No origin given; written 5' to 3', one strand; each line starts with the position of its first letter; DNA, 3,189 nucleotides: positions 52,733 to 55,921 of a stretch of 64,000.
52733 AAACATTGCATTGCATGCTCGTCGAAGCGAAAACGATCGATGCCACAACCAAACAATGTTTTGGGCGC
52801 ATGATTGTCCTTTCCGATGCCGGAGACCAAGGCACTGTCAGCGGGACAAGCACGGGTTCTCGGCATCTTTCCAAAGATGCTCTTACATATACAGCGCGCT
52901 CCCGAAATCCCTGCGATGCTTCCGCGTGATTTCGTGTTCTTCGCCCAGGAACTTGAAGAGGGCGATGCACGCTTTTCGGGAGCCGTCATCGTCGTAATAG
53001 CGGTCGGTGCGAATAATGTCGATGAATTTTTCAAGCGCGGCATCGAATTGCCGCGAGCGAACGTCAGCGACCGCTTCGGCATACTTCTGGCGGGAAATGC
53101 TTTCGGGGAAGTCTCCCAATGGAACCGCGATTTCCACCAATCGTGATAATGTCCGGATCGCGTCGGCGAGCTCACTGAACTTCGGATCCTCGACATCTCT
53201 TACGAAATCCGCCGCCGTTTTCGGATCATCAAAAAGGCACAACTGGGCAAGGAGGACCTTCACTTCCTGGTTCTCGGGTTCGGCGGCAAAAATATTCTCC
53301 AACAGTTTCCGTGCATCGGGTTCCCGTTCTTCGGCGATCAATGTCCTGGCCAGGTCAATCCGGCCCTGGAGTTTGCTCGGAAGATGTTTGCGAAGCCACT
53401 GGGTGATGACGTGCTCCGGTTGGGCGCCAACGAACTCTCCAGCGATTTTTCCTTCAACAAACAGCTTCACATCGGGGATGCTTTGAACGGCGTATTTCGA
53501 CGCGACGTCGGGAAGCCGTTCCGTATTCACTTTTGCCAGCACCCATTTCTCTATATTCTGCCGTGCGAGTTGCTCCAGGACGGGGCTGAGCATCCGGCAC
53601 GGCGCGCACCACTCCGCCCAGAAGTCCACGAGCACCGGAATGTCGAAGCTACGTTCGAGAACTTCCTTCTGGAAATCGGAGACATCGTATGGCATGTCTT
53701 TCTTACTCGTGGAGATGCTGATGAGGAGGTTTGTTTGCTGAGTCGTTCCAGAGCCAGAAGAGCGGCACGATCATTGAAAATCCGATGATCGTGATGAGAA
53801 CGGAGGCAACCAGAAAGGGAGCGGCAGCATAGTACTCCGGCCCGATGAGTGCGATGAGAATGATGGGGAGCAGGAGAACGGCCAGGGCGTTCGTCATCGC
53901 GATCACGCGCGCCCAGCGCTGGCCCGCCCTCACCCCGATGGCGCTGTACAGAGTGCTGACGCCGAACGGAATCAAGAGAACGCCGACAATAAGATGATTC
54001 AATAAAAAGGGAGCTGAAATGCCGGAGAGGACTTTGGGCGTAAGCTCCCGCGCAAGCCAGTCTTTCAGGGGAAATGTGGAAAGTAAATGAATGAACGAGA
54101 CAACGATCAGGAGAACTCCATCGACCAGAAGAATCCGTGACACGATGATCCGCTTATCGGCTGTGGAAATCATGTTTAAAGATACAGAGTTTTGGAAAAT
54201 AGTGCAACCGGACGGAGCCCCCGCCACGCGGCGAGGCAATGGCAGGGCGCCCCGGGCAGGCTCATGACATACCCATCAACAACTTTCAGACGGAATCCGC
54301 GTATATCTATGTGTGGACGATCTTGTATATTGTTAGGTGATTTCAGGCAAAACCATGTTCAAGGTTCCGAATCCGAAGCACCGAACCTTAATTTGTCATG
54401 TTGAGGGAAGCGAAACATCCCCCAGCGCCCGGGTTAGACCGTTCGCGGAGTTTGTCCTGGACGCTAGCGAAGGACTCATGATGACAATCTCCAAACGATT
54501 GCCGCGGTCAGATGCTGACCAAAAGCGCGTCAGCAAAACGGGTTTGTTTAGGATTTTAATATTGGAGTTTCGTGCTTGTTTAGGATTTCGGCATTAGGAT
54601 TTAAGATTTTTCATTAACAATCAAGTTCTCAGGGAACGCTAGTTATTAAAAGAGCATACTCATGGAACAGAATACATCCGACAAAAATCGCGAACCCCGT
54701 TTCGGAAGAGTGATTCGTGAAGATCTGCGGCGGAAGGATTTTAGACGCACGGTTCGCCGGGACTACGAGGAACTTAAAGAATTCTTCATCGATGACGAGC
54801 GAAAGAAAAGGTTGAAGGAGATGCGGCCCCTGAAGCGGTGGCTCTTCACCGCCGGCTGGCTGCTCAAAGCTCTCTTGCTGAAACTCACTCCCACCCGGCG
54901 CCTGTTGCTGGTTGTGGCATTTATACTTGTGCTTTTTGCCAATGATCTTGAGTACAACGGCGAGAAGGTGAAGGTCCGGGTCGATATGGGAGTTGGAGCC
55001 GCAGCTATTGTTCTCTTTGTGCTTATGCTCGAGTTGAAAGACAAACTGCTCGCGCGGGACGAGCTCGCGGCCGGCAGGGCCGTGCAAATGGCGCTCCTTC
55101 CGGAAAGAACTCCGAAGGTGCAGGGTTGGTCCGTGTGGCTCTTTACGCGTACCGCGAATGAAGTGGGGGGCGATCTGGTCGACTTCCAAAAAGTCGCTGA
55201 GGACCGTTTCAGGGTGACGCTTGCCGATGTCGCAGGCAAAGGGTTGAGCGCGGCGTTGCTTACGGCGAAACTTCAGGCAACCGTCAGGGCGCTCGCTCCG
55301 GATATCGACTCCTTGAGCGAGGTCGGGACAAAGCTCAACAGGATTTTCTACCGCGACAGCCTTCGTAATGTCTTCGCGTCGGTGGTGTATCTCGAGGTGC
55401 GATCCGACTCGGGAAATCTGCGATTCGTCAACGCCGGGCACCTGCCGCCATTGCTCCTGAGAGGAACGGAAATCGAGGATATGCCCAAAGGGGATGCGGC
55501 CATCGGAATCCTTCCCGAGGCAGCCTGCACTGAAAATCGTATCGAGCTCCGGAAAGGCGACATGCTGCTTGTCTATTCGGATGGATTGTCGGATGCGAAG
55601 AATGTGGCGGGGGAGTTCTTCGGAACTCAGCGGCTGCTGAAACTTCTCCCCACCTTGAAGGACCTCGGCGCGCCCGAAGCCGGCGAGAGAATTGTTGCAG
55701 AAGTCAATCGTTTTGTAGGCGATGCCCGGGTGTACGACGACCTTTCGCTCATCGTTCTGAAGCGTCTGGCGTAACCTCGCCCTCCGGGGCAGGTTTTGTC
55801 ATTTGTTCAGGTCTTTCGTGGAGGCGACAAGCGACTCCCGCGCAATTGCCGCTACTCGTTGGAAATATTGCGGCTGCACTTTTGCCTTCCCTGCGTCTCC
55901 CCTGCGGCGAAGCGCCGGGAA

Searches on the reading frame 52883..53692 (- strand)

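Call 81: search_protein_families(library=pfam, proteins=[window:52883-53692:-], max_evalue=0.000001)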
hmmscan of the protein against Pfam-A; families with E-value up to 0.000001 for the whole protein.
window:52883-53692:- (269 aa): 2 families
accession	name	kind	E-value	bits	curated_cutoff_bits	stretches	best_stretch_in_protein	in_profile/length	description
PF00085.26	Thioredoxin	-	7.2e-25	87.4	23.5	1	5-101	8-102/103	Thioredoxin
PF14561.12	TPR_20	-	9.6e-15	55.1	25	1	203-268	25-90/90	Tetratricopeptide repeat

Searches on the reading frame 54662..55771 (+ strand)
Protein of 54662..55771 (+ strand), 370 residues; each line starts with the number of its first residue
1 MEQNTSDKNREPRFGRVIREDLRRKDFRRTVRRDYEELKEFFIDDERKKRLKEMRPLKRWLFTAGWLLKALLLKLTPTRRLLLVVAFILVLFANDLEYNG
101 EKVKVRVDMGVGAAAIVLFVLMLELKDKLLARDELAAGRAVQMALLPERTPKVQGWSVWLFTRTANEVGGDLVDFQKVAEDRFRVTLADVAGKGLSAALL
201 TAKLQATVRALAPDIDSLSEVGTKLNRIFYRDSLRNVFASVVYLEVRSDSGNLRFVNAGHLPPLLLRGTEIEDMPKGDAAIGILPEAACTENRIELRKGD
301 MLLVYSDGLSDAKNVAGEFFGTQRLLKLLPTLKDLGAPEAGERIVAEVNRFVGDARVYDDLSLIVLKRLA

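Call 81: search_protein_families(library=pfam, proteins=[window:54662-55771:+], max_evalue=0.000001)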
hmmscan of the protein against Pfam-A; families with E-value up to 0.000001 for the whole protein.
window:54662-55771:+ (370 aa): 1 family
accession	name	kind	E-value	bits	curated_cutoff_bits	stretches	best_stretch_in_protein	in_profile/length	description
PF07228.17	SpoIIE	-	8.2e-46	156.8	25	1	180-368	2-191/192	Stage II sporulation protein E (SpoIIE)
